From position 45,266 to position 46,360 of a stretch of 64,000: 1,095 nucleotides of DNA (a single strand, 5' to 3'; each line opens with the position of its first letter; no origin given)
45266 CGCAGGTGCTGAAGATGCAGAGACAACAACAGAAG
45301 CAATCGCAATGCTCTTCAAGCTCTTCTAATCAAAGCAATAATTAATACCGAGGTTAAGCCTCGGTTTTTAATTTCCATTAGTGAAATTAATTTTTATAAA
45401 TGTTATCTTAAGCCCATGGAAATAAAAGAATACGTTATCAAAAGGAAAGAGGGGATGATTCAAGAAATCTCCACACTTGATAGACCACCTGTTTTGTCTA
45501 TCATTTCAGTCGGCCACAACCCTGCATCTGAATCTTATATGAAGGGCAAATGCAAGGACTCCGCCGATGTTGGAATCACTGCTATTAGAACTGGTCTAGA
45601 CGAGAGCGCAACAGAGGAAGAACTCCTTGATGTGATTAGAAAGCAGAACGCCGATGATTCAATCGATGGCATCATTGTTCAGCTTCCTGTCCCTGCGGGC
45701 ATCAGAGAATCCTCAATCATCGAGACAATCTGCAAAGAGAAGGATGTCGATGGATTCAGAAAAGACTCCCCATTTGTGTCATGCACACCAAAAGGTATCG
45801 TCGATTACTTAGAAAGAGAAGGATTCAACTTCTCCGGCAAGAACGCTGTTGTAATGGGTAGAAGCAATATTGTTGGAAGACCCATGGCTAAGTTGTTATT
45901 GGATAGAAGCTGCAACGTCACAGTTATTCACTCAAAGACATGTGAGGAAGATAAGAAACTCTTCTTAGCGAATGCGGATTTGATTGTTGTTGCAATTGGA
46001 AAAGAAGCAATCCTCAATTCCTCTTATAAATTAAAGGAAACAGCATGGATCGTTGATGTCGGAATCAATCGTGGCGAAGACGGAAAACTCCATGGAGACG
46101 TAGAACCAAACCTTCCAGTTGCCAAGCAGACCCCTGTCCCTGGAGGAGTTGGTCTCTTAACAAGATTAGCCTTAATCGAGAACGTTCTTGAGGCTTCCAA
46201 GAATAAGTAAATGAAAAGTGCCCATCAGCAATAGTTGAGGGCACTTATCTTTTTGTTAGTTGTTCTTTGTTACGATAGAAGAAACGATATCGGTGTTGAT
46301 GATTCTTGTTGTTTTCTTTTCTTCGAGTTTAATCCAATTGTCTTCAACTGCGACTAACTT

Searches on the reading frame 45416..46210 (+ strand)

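Call 57: search_protein_families(library=pfam, proteins=[window:45416-46210:+], max_evalue=0.00001)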
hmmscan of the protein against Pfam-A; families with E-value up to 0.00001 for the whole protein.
window:45416-46210:+ (264 aa): 2 families
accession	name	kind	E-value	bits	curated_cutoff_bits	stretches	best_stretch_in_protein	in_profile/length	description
PF02882.25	THF_DHG_CYH_C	-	4.4e-43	146.8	27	1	117-263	12-158/160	Tetrahydrofolate dehydrogenase/cyclohydrolase, NAD(P)-binding domain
PF00763.28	THF_DHG_CYH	-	2.3e-28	99.2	32.8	1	11-112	11-115/115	Tetrahydrofolate dehydrogenase/cyclohydrolase, catalytic domain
